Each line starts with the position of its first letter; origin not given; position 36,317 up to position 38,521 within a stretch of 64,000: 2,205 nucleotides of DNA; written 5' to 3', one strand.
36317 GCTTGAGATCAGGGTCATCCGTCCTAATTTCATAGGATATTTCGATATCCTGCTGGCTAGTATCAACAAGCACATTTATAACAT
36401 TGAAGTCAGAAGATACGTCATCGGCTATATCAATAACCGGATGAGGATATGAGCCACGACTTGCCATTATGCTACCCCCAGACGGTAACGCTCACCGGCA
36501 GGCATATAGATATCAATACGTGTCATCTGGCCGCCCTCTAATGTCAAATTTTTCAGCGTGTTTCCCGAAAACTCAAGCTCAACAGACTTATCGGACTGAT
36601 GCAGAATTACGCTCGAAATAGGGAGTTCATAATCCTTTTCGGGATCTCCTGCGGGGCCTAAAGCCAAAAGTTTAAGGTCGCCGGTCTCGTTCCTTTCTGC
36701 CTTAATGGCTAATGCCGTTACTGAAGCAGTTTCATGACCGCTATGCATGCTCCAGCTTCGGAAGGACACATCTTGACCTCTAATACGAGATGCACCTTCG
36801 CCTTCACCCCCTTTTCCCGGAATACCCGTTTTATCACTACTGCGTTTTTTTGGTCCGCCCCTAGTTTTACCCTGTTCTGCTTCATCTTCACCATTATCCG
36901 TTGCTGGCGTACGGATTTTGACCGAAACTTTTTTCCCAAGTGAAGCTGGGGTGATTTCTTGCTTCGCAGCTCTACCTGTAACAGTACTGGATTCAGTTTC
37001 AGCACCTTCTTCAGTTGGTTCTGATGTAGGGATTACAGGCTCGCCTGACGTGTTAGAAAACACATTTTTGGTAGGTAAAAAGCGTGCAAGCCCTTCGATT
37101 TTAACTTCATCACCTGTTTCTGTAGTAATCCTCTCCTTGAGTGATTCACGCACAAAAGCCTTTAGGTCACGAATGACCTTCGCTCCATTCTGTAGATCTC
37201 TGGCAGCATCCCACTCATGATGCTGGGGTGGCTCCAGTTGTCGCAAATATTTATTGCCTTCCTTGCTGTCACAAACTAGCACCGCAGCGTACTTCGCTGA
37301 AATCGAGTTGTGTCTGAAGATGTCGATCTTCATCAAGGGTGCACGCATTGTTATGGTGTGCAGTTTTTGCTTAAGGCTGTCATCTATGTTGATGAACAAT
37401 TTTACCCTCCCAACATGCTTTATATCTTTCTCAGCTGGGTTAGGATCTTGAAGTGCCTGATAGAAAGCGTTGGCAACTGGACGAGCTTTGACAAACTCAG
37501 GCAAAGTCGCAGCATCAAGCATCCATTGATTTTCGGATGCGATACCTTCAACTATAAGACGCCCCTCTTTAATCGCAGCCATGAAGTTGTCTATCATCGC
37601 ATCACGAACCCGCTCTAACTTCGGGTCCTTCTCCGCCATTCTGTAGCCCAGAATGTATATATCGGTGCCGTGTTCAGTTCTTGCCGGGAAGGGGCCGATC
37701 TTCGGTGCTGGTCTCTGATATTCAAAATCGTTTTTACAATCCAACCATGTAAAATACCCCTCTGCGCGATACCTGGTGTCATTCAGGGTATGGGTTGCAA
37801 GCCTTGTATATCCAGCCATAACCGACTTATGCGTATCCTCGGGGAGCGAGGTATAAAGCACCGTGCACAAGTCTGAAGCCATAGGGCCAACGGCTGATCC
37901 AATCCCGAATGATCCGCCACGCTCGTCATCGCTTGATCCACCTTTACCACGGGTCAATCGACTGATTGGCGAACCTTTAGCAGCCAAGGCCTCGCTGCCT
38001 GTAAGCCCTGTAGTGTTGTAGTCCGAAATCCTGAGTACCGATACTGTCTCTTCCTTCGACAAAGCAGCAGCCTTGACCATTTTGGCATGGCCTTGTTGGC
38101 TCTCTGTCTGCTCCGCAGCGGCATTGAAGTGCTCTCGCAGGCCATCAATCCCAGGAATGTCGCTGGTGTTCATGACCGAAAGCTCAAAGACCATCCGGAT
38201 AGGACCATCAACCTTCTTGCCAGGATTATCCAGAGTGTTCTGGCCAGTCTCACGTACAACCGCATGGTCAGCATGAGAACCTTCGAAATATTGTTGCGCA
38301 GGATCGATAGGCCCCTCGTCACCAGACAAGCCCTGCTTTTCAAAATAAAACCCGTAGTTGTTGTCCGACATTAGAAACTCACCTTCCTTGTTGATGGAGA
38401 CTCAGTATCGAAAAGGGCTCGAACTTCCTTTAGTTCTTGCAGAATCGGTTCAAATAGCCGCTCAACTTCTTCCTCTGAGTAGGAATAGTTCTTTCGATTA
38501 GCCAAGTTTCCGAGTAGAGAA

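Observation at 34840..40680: Dcm-linked four-gene operon built around a GHKL/MORC-like ATPase: candidate undescribed methylation-associated defence system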

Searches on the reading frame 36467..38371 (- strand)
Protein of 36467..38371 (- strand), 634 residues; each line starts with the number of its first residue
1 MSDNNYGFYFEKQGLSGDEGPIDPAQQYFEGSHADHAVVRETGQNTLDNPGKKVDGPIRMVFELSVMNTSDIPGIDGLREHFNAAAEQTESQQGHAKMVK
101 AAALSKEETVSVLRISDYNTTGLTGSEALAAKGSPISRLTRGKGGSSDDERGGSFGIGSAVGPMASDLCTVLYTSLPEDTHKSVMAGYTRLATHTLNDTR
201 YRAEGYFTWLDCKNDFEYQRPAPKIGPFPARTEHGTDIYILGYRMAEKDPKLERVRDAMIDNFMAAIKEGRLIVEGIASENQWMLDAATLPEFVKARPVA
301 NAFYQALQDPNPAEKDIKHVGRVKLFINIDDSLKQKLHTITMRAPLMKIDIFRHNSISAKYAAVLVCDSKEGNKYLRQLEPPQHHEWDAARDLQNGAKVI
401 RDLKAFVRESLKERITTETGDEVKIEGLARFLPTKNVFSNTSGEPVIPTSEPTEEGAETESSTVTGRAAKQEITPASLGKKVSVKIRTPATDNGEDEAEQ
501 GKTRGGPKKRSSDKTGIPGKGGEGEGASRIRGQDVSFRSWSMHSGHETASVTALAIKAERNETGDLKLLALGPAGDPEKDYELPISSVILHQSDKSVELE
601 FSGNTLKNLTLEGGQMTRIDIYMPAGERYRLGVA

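Call 3: search_protein_families(library=padloc, proteins=[window:36467-38371:-], max_evalue=0.01)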
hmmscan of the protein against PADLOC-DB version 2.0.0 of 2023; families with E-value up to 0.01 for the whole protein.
window:36467-38371:- (634 aa): 1 family
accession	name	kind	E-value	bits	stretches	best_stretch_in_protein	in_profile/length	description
PDLC04582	PDC-M33A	-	6.3e-81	270.9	1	7-633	4-621/627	-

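Call 4: search_protein_families(library=pfam, proteins=[window:36467-38371:-], max_evalue=0.01)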
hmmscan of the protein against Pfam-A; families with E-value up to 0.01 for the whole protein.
window:36467-38371:- (634 aa): 0 families

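Call 5: search_protein_families(library=ncbifam, proteins=[window:36467-38371:-], max_evalue=0.01)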
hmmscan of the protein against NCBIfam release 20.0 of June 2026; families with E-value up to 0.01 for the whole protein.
window:36467-38371:- (634 aa): 0 families

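Call 9: search_solved_structures(query=window:36467-38371:-, max_evalue=10, show_alignments=2)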
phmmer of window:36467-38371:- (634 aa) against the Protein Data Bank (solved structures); distinct sequences matched with E-value up to 10: 0.

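Call 10: find_homologous_proteins(query=window:36467-38371:-)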
Query window:36467-38371:- (634 aa): 286 proteins with E <= 0.001 among 8000 candidates; the best 120 are listed.
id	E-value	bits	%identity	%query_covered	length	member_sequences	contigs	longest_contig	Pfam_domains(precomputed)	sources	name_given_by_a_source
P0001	0.0e+0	1433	100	100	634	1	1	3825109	-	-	-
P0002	0.0e+0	1168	82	100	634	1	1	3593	-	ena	-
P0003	0.0e+0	1056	75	100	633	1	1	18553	-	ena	-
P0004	0.0e+0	1051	74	100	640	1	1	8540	-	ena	-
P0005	0.0e+0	1034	73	100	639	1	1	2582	-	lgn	-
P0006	0.0e+0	1025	72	100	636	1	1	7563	-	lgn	-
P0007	0.0e+0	1025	72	100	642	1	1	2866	-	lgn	-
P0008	0.0e+0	1023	72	100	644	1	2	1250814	-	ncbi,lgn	-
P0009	0.0e+0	1019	72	100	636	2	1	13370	-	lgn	-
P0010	0.0e+0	1015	72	100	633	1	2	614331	-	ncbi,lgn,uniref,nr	ncbi:hypothetical protein [Parendozoicomonas haliclonae]|uniref:Uncharacterized protein n=1 Tax=Pare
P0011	4.0e-297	1005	71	100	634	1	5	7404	-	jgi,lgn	jgi:hypothetical protein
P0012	1.0e-293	994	70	100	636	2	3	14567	-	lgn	-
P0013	1.5e-291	987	70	100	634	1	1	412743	-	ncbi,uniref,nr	ncbi:hypothetical protein A3709_01820 [Halioglobus sp. HI00S01]|uniref:hypothetical protein n=1 Tax=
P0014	1.8e-291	986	69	100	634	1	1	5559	-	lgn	-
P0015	6.7e-291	985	68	100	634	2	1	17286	-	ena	-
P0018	1.8e-286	970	68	100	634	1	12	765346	-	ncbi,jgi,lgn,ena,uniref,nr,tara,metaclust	ncbi:hypothetical protein [Spongiibacter sp. UBA1325]|jgi:hypothetical protein|uniref:hypothetical p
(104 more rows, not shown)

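Call 12: find_related_loci(query=A1, collection=genome_contigs, flank=8000)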
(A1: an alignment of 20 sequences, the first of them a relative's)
Query A1 (634 aa) in genome_contigs; peptide patterns used: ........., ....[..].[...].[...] (x = any residue, [..] = any of these).
66 stretches matched a pattern; 21 encode a relative of the query (tblastn E <= 1e-3); 20 distinct loci.
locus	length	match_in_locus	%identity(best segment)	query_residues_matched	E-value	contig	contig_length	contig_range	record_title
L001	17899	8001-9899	72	1-634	0e+0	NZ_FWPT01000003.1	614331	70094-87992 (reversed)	Parendozoicomonas haliclonae isolate S-B4-1U, whole genome shotgun sequence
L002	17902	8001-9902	66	1-634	0e+0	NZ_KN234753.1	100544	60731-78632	Pseudohaliea rubra DSM 19751 scaffold9, whole genome shotgun sequence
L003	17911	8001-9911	61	1-633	0e+0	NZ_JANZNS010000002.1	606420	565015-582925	Marinobacter sp. BGYM27 contig2, whole genome shotgun sequence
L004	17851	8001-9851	53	1-634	0e+0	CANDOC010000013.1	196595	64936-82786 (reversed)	Oceanospirillales bacterium XeTr1 genome assembly, contig: NODE_13_length_196595_cov_197.404, whole genome shotgun seque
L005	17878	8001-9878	48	1-633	0e+0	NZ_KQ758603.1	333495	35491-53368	Pseudarthrobacter enclensis strain NIO-1008 Scaffold5, whole genome shotgun sequence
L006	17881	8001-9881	48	1-633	1e-175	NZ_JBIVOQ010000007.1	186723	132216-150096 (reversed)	Arthrobacter sp. NPDC093125 NPDC093125_178_C5.ctg-0007, whole genome shotgun sequence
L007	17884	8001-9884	47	1-633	5e-174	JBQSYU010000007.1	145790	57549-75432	Arthrobacter sp. 179 179_7, whole genome shotgun sequence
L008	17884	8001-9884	46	1-633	6e-173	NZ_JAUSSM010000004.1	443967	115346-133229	Arthrobacter oryzae strain CC159 Ga0466895_04, whole genome shotgun sequence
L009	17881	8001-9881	47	1-633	1e-170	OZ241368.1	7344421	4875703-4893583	MAG: Kineosporiaceae bacterium isolate f3d55d8a-6d83-4f39-bc74-0c9fe6c35211 genome assembly, chromosome: 1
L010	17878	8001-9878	47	1-633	4e-167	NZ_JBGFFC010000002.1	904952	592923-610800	Arthrobacter sp. JSM 101049 Contig2, whole genome shotgun sequence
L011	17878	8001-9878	46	1-633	6e-160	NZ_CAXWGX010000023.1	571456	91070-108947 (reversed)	Propionicimonas sp. T2.31MG-18 isolate Propionicimonas sp. T2.31MG-18 scaffold_3, whole genome shotgun sequence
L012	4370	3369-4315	75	1-318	3e-147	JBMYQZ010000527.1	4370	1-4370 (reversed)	MAG: Limisphaerales bacterium isolate ME_XS_2303_bin_8 ME_XS_2303_bin_8_648, whole genome shotgun sequence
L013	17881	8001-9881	46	1-633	5e-171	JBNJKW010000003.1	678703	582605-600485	MAG: Actinomycetota bacterium isolate BLK119 3, whole genome shotgun sequence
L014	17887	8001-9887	41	1-633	1e-130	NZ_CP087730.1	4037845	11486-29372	Knoellia locipacati strain SLM-625 chromosome, complete genome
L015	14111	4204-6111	39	1-633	1e-130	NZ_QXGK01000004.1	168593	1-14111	Bifidobacterium samirii strain 2033B Contig_4, whole genome shotgun sequence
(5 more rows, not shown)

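Call 23: predict_structure(alignment_id=A1)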
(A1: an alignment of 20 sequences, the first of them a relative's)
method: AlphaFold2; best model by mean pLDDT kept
length: 634 residues; sequences in the alignment: 20
mean_pLDDT: 74.8   pTM: 0.63
mean pLDDT of the five models: 74.8, 74.8, 72.3, 71.9, 60.7
residues with pLDDT >= 90: 219; 70-90: 239; 50-70: 50; < 50: 126
segments of 3 or more residues with pLDDT < 50: 1-3, 142-157, 422-527
pLDDT, mean of each block of 10 residues (from residue 1): 70 68 68 74 84 88 96 93 91 86 96 95 67 55 38 46 86 88 86 89 85 75 91 91 92 94 95 95 97 93 95 93 93 87 89 85 92 83 81 89 94 81 43 37 33 29 25 29 24 29 27 28 45 78 76 87 86 72 90 83 89 87 80 80
secondary structure, 60 per line:
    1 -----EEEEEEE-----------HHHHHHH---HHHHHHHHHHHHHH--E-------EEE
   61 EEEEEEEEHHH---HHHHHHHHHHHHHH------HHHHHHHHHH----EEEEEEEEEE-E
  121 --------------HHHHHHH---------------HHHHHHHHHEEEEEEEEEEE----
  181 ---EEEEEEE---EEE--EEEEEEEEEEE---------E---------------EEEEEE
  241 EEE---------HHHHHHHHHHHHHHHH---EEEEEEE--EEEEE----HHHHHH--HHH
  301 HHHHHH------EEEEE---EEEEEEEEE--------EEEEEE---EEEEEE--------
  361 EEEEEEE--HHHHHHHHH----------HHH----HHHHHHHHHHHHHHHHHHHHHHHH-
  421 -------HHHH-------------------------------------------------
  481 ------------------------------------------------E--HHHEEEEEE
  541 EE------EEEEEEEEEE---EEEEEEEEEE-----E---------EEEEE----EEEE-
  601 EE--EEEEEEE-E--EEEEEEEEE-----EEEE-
elements in order: E6-12 H24-30 H34-47 E58-68 H75-88 H95-104 E109-118 H135-141 H157-165 E166-176 E184-190 E194-196 E199-209 E235-243 H253-268 E272-278 E281-285 H290-295 H298-306 E313-317 E321-329 E338-343 E347-352 E361-367 H370-378 H396-419 H428-431 E535-542 E549-558 E562-571 E587-591 E596-599 E605-611 E616-624 E630-633

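Call 25: search_protein_families(library=pfam, proteins=[window:36467-38371:-], max_evalue=10)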
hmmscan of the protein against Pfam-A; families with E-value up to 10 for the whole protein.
window:36467-38371:- (634 aa): 1 family
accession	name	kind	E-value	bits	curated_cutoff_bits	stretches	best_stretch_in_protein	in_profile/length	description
PF17728.7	BsuBI_PstI_RE_N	-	0.23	11.7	27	1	385-454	39-104/140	BsuBI/PstI restriction endonuclease HTH domain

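Call 26: fold_search(model_id=the predicted structure, library=pdb)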
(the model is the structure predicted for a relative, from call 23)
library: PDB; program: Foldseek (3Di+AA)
matches with E <= 10: 1561; with E <= 0.001: 23
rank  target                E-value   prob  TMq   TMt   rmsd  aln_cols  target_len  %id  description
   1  8ffv_B                1.0e-07  1.00  0.33  0.33   8.6       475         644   11  Cryo-EM structure of the GR-Hsp90-FKBP52 complex (released 2023-11-01)
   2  1nhh                  1.0e-07  1.00  0.30  0.51   8.8       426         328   13  Crystal structure of N-terminal 40KD MutL protein (LN40) complex with ADPnP and one Rubidium (released 2003-06-10)
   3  2cg9_B                2.1e-07  1.00  0.32  0.33  10.0       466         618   12  Crystal structure of an Hsp90-Sba1 closed chaperone complex (released 2006-04-12)
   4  4hxz_A                5.3e-07  1.00  0.30  0.48  10.9       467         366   10  Pyrrolopyrimidine inhibitors of dna gyrase b and topoisomerase iv, part i: structure guided discovery and optimization (released 2013-02-13)
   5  3zkb_P                1.0e-06  1.00  0.34  0.54   6.9       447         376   11  CRYSTAL STRUCTURE OF THE ATPASE REGION OF Mycobacterium tuberculosis GyrB WITH AMPPNP (released 2013-09-18)
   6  3zkd_F                2.7e-06  1.00  0.32  0.48   8.4       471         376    8  CRYSTAL STRUCTURE OF THE ATPASE REGION OF Mycobacterium tuberculosis GyrB WITH AMPPNP (released 2013-09-18)
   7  6enh                  3.0e-06  1.00  0.27  0.42   9.6       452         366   11  Crystal structure of the 43K ATPase domain of Thermus thermophilus gyrase B in complex with an aminocoumarin (released 2019-04-10)
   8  7qfn                  3.8e-06  1.00  0.24  0.38  14.9       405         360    9  Human Topoisomerase II Beta ATPase ADP (released 2022-05-25)
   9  4hym_A                5.3e-06  1.00  0.32  0.50   8.3       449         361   10  Pyrrolopyrimidine inhibitors of dna gyrase b and topoisomerase iv, part i: structure guided discovery and optimization (released 2013-02-13)
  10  3lnu                  5.3e-06  1.00  0.28  0.46   9.1       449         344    9  Crystal structure of ParE subunit (released 2011-02-16)
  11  3zm7_C                6.3e-06  1.00  0.30  0.49   8.5       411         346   10  CRYSTAL STRUCTURE OF THE ATPASE REGION OF Mycobacterium tuberculosis GyrB WITH AMPPCP (released 2013-09-18)
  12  4hy1_A                8.9e-06  1.00  0.31  0.49   8.3       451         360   10  Pyrrolopyrimidine inhibitors of dna gyrase b and topoisomerase iv, part i: structure guided discovery and optimization (released 2013-02-13)
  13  5ix2_A                9.4e-06  1.00  0.33  0.46   8.0       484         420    9  Crystal structure of mouse Morc3 ATPase-CW cassette in complex with AMPPNP and unmodified H3 peptide (released 2016-08-17)
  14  4i3h_B                1.5e-05  1.00  0.25  0.17   9.1       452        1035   10  A three-gate structure of topoisomerase IV from Streptococcus pneumoniae (released 2013-08-28)
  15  7cmp_A                1.7e-05  1.00  0.32  0.49   8.1       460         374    9  parE in complex with AMPPNP (released 2021-08-04)
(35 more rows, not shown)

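Call 44: search_protein_families(library=phrogs, proteins=[window:36467-38371:-], max_evalue=0.01)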
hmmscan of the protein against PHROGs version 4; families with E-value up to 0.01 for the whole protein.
window:36467-38371:- (634 aa): 0 families

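Call 61: search_dna_similar(query=window:36467-38371:-, collection=plasmids, mode=protein, max_rows=25)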
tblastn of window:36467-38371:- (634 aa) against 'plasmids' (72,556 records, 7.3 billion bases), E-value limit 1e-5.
Records with a match: 29; places in all: 30; records where one place covers at least 80% of the query: 2.
Best place of each record, by identity: <60% 29.
By first word of the organism name: Ligilactobacillus 9; Lactococcus 6; Priestia 2; Arthrobacter 1; Paenarthrobacter 1; Deinococcus 1; Acetoanaerobium 1; Halobacterium 1; Enterococcus 1; Halobaculum 1; and 5 more.
By predicted mobility (MOB-suite, as given by PLSDB): non-mobilizable 13; mobilizable 10; conjugative 6.
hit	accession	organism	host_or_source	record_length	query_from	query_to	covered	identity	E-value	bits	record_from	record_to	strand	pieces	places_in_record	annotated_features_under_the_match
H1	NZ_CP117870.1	Arthrobacter agilis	cell culture,Middle part of the water ...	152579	1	633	100%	49.6%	4e-179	571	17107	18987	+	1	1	hypothetical protein (x2)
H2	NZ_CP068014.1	Paenarthrobacter ureafaciens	cell culture,in the nicotine environment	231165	1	633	100%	36.1%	7e-103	350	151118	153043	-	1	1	hypothetical protein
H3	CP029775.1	Deinococcus actinosclerus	mixed culture,wastewater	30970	1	433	68%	33.3%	8e-42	170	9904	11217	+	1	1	hypothetical protein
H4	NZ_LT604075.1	Ligilactobacillus salivarius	-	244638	37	433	63%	27.6%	7e-30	134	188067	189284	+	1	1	hypothetical protein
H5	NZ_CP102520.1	Ligilactobacillus salivarius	Homo sapiens,Cell culture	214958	37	433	63%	27.6%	1e-29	133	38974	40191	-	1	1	hypothetical protein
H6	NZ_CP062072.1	Ligilactobacillus salivarius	swine,cell culture,feces,feces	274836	37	433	63%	27.5%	2e-30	135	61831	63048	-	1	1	hypothetical protein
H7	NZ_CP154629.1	Acetoanaerobium noterae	cell culture,Sludge of a digestion ...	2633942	18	455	69%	24.9%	3e-16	91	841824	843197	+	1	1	none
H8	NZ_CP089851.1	Ligilactobacillus salivarius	Pig,faecal sample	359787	37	433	63%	27.3%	4e-30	134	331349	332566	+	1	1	hypothetical protein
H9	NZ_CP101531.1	Ligilactobacillus salivarius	Xinyang black-feather laying hens,mixed ...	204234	37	433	63%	27.2%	3e-27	125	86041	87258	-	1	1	hypothetical protein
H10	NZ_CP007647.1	Ligilactobacillus salivarius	swine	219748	37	433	63%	27.0%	6e-30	134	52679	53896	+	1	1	hypothetical protein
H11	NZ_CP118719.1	Priestia aryabhattai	Pure isolate,Tap water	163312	36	433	63%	26.7%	4e-23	112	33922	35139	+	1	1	hypothetical protein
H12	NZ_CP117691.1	Priestia megaterium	ginseng,Single cell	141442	36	433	63%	26.7%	5e-23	112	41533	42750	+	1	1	hypothetical protein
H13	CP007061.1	Halobacterium sp. DL1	-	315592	33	463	68%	24.6%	1e-9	69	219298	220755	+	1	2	hypothetical protein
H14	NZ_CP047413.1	Ligilactobacillus salivarius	Equus caballus,Isolated and purified ...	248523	37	433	63%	26.6%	4e-26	122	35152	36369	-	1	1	hypothetical protein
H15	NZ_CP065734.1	Lactococcus lactis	-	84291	36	434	63%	26.5%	3e-20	103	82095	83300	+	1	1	hypothetical protein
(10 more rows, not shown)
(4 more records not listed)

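Call 62: search_dna_similar(query=window:36467-38371:-, collection=phages, mode=protein, max_rows=15)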
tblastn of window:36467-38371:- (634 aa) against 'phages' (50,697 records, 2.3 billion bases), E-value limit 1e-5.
Records with a match: 2; places in all: 2; records where one place covers at least 80% of the query: 0.
Best place of each record, by identity: <60% 2.
By first word of the organism name: Bacteriophage 1; phage 1.
By host as written in the record: - 1; [Clostridium] innocuum 1.
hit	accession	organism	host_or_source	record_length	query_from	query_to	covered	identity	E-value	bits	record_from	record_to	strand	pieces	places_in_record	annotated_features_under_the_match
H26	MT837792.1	Bacteriophage sp.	human fecal samples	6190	3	432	68%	29.3%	4e-36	151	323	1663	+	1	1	record has no annotation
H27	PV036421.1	phage NatCom_9291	[Clostridium] innocuum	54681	10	432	67%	26.3%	5e-23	110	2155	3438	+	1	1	hypothetical protein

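Call 63: get_annotated_region(hit=H15, flank=7000)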
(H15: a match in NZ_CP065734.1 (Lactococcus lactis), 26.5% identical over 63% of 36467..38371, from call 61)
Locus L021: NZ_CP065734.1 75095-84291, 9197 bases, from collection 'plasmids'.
description: Lactococcus lactis strain FDAARGOS_866 plasmid unnamed4, complete sequence
organism: Lactococcus lactis (NCBI taxid 1358)
taxonomy: Bacteria; Bacillota; Bacilli; Lactobacillales; Streptococcaceae; Lactococcus; Lactococcus lactis
host: -; source: -; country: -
typing (MOB-suite, as given by PLSDB): mobilizable; replicon rep_cluster_2422; relaxase MOB_Unknown
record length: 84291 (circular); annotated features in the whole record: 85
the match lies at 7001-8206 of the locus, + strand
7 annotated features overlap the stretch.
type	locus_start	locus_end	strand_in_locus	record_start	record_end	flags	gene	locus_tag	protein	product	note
CDS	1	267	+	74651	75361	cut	-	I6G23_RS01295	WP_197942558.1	hypothetical protein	-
CDS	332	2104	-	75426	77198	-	-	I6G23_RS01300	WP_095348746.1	AlwI family type II restriction endonuclease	-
CDS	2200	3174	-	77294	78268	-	-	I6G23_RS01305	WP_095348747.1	Dam family site-specific DNA-(adenine-N6)-methyltransferase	GO:0006306 - DNA methylation [Evidence IEA]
CDS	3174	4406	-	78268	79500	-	-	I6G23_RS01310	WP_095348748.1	DNA adenine methylase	GO:0032775 - DNA methylation on adenine [Evidence IEA]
CDS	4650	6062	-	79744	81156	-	-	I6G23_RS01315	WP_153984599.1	protein kinase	GO:0006468 - protein phosphorylation [Evidence IEA]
CDS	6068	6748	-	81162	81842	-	-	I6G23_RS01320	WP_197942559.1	IS6 family transposase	-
CDS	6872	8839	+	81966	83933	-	-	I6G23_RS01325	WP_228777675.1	hypothetical protein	-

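Call 64: get_annotated_region(hit=H4, flank=7000)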
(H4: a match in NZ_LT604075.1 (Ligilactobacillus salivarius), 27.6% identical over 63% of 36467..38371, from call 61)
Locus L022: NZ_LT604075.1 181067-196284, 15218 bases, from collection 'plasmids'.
description: Ligilactobacillus salivarius isolate LPM01 plasmid II
organism: Ligilactobacillus salivarius (NCBI taxid 1624)
taxonomy: Bacteria; Bacillota; Bacilli; Lactobacillales; Lactobacillaceae; Ligilactobacillus; Ligilactobacillus salivarius
host: -; source: -; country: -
typing (MOB-suite, as given by PLSDB): mobilizable; replicon rep_cluster_1685; relaxase MOBP
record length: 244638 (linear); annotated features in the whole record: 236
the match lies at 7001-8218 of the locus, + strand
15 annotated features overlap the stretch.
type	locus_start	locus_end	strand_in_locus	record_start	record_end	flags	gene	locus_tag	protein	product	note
CDS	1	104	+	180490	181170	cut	-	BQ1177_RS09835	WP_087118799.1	transposase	GO:0006313 - DNA transposition [Evidence IEA]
CDS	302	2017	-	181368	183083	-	-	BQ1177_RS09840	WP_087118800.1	hypothetical protein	-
CDS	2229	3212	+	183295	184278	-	-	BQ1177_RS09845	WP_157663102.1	hypothetical protein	-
CDS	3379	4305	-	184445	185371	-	-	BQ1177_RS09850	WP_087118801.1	site-specific integrase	GO:0015074 - DNA integration [Evidence IEA]; GO:0006310 - DNA recombination [Evidence IEA]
CDS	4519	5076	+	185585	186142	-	-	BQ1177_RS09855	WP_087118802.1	restriction endonuclease subunit S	-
CDS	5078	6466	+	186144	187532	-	-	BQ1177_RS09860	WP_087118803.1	N-6 DNA methylase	GO:0006306 - DNA methylation [Evidence IEA]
CDS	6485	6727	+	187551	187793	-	-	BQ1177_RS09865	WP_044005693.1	hypothetical protein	-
CDS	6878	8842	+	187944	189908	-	-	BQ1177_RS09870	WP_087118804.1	hypothetical protein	-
CDS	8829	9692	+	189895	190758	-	-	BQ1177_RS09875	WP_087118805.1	hypothetical protein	-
CDS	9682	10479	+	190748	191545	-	-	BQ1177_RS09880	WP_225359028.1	DUF6339 family protein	-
CDS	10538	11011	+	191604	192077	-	-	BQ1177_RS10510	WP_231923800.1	type IIL restriction-modification enzyme MmeI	-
CDS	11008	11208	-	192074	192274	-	-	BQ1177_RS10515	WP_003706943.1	type IIL restriction-modification enzyme MmeI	-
CDS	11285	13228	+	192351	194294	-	-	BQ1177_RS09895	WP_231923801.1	DNA methyltransferase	-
CDS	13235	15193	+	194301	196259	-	-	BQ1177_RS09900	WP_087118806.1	DEAD/DEAH box helicase family protein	-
CDS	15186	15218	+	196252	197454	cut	-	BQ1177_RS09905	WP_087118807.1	GIY-YIG nuclease family protein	-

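Call 65: get_annotated_region(hit=H3, flank=7000)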
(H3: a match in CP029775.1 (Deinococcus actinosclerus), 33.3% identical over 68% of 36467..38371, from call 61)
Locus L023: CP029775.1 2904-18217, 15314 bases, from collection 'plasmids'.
description: Deinococcus actinosclerus strain SJTR plasmid unnamed1, complete sequence
organism: Deinococcus actinosclerus (NCBI taxid 1768108)
taxonomy: Bacteria; Deinococcota; Deinococci; Deinococcales; Deinococcaceae; Deinococcus; Deinococcus actinosclerus
host: -; source: mixed culture,wastewater; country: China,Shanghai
typing (MOB-suite, as given by PLSDB): non-mobilizable
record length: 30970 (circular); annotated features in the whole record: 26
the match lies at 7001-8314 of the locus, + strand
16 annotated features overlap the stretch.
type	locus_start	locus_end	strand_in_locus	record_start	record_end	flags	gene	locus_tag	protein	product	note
CDS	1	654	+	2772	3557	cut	-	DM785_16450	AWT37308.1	hypothetical protein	-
CDS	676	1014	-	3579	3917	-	-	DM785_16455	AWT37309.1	hypothetical protein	-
CDS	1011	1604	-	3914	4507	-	-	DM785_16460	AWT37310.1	hypothetical protein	-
CDS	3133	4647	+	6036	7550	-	-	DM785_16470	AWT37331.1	DNA cytosine methyltransferase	-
CDS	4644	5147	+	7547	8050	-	-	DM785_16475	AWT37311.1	very short patch repair endonuclease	-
CDS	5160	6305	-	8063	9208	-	-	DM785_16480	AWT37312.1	hypothetical protein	-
CDS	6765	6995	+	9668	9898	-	-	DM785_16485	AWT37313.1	hypothetical protein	-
CDS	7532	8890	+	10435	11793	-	-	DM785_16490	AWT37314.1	hypothetical protein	-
CDS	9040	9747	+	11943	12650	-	-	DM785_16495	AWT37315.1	hypothetical protein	-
CDS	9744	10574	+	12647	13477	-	-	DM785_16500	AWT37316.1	hypothetical protein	-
CDS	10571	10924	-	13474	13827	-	-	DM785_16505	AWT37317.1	hypothetical protein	-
CDS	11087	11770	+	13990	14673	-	-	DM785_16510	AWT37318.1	hypothetical protein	-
CDS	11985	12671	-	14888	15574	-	-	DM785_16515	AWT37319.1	resolvase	-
CDS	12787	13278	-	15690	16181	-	-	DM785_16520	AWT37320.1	hypothetical protein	-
CDS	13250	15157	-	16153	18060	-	-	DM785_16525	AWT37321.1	hypothetical protein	-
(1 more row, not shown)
